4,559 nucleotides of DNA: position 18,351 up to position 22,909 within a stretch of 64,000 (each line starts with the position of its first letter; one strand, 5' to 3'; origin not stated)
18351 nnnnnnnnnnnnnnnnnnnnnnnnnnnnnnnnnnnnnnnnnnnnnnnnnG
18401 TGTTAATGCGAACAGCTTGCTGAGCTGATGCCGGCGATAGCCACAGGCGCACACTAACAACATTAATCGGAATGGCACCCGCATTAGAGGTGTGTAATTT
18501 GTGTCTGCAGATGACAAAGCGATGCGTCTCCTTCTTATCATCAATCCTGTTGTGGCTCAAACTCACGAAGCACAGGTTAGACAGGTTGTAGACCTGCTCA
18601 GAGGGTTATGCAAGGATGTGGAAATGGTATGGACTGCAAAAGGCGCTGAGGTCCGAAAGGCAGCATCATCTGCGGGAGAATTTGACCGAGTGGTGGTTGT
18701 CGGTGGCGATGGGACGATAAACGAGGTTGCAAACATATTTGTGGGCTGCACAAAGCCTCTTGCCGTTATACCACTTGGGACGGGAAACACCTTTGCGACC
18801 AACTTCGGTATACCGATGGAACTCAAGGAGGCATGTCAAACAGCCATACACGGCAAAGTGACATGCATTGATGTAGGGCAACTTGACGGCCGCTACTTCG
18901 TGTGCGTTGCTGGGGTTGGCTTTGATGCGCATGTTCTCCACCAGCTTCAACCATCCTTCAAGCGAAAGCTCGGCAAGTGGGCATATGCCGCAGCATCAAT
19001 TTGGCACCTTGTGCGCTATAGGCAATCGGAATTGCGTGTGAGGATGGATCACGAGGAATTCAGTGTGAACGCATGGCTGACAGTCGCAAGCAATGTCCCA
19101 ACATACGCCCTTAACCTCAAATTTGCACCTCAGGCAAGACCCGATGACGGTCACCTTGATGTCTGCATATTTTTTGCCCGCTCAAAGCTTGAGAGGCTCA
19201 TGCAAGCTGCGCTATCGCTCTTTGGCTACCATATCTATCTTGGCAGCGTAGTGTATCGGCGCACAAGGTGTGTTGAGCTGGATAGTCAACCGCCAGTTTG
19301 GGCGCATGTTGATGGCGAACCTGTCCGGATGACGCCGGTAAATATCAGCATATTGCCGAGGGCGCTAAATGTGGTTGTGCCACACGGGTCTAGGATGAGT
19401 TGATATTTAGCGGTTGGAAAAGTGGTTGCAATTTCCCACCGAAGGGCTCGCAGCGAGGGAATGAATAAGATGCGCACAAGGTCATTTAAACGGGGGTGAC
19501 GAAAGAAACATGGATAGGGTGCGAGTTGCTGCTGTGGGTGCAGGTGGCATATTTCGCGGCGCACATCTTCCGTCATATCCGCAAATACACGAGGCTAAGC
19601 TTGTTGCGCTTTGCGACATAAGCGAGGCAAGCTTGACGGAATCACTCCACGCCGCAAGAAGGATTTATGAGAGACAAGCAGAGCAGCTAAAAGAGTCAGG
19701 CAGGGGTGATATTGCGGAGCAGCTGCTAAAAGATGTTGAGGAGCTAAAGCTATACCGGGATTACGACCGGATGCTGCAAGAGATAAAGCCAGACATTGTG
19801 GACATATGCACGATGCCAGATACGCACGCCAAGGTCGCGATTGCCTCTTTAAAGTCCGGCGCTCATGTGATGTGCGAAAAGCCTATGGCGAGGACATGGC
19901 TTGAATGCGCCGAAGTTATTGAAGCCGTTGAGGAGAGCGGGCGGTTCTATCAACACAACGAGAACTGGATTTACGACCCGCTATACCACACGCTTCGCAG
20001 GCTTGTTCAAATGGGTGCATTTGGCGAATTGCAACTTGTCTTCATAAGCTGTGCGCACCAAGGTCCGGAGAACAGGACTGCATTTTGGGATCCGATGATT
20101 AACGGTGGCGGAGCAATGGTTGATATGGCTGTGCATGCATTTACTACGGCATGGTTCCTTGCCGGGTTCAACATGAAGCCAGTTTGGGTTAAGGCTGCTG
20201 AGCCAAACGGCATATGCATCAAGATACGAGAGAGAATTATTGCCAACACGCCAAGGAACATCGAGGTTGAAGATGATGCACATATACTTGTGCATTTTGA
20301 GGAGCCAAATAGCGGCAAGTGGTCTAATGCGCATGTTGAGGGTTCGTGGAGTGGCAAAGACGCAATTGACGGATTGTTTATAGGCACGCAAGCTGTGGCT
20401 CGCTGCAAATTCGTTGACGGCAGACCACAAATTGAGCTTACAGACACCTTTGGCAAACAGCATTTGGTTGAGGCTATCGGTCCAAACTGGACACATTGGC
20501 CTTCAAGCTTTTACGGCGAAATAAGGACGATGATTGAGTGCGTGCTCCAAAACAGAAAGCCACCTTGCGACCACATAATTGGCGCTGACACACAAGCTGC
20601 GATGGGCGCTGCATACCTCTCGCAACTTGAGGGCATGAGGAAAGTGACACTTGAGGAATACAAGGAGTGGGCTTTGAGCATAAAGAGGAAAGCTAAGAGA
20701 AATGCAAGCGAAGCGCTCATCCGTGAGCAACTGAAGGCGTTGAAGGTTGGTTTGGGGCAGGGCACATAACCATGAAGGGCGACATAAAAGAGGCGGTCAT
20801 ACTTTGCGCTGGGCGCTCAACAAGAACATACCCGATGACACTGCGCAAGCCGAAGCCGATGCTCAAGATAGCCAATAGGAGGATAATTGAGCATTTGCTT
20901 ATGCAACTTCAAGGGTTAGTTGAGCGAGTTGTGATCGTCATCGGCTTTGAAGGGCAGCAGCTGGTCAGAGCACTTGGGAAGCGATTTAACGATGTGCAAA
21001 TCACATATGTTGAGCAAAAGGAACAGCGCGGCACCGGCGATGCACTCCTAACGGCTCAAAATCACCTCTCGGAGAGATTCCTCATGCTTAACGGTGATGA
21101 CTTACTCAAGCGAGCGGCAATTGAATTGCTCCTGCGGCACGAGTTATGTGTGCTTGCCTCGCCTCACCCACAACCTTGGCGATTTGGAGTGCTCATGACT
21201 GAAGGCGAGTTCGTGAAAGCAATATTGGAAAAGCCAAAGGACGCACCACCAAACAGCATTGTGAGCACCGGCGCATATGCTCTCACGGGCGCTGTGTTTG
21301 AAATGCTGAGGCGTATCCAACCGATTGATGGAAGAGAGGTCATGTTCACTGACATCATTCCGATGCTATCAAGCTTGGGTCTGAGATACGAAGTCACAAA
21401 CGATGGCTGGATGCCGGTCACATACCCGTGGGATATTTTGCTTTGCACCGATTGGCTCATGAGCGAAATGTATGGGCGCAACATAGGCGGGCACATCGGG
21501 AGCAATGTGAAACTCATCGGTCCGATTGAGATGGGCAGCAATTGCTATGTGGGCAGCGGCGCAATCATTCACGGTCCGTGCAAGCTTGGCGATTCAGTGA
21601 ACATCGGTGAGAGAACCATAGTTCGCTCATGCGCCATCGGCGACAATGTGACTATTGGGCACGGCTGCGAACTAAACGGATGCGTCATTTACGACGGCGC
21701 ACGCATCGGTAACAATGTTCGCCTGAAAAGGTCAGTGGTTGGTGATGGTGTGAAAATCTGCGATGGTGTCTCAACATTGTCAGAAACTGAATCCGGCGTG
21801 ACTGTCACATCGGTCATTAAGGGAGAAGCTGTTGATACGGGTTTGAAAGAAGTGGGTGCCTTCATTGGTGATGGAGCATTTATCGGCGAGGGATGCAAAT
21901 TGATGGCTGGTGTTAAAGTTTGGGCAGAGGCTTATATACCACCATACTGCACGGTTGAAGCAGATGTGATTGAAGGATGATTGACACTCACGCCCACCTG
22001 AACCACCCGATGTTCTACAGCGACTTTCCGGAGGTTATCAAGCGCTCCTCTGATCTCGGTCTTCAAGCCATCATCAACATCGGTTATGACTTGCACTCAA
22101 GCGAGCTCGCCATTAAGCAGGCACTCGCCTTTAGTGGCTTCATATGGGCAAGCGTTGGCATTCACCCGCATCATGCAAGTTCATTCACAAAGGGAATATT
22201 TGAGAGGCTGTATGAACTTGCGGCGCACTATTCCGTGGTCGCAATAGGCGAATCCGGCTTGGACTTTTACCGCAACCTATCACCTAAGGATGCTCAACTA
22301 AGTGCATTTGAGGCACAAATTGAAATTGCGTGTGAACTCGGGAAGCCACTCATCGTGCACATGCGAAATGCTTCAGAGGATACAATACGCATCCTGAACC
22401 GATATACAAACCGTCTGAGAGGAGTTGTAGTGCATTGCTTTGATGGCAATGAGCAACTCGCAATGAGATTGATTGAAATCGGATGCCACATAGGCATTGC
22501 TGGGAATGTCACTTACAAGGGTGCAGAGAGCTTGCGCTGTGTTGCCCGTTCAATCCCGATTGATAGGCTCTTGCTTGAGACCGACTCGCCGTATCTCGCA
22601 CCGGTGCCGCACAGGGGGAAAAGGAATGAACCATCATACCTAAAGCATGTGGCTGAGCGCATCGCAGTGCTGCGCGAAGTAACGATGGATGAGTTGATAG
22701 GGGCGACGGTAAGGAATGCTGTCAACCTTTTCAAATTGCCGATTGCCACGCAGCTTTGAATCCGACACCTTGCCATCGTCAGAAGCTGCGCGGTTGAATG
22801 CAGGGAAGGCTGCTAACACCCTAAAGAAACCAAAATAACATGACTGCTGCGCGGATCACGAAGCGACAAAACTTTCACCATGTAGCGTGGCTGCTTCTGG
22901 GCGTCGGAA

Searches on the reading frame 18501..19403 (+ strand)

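Call 45: search_protein_families(library=pfam, proteins=[window:18501-19403:+], max_evalue=0.00001)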
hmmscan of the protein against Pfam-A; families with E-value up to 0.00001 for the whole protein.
window:18501-19403:+ (300 aa): 3 families
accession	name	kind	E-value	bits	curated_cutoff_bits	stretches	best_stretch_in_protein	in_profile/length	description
PF19279.4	YegS_C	-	1.5e-25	90.2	27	1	138-292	4-157/158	YegS C-terminal NAD kinase beta sandwich-like domain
PF00781.29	DAGK_cat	-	7.5e-25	87.4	23.6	1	9-127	1-124/125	Diacylglycerol kinase catalytic domain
PF01513.26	NAD_kinase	-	6.5e-07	30.1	25.5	1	58-119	70-129/130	ATP-NAD kinase N-terminal domain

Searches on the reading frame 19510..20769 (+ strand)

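Call 45: search_protein_families(library=pfam, proteins=[window:19510-20769:+], max_evalue=0.00001)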
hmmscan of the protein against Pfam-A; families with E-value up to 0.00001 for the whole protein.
window:19510-20769:+ (419 aa): 2 families
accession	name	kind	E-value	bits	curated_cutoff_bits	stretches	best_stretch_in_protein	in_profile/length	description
PF01408.29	GFO_IDH_MocA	-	5e-20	72.8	24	1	4-148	1-117/120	Oxidoreductase family, NAD-binding Rossmann fold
PF22725.1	GFO_IDH_MocA_C3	-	1.4e-13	51.4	27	1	159-265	1-94/124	GFO/IDH/MocA C-terminal domain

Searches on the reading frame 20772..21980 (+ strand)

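Call 45: search_protein_families(library=pfam, proteins=[window:20772-21980:+], max_evalue=0.00001)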
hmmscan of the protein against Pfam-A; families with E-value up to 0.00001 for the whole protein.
window:20772-21980:+ (402 aa): 5 families
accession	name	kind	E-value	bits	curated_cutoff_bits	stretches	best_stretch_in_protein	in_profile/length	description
PF00483.29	NTP_transferase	-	9.5e-26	91.3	21.2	1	8-214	2-227/245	Nucleotidyl transferase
PF00132.30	Hexapep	-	4.1e-18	64.7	27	0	269-303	1-36/36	Bacterial transferase hexapeptide (six repeats)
PF25084.1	LbH_EIF2B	-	3.8e-16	59.4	54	1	256-334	8-86/105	EIF2B subunit epsilon LbH domain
PF12804.13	NTP_transf_3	-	2.1e-12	47.9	27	1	8-123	1-110/160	MobA-like NTP transferase domain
PF24894.1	Hexapep_GlmU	-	4.9e-07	30.3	23.3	1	283-334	31-82/104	GlmU-like, C-terminal hexapeptide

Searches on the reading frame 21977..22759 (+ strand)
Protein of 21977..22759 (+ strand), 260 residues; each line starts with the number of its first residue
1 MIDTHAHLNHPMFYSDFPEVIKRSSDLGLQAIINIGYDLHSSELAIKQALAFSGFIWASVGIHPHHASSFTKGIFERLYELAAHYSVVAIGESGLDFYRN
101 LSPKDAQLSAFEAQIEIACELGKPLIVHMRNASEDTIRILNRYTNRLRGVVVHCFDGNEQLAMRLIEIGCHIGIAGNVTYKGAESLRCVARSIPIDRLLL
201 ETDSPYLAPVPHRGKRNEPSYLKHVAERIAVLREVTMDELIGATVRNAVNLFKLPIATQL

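Call 45: search_protein_families(library=pfam, proteins=[window:21977-22759:+], max_evalue=0.00001)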
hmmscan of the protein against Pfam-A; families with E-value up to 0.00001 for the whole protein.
window:21977-22759:+ (260 aa): 1 family
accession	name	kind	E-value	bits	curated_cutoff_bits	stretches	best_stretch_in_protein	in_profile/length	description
PF01026.27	TatD_DNase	-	1.1e-78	264.6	27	1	2-253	1-253/253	TatD related DNase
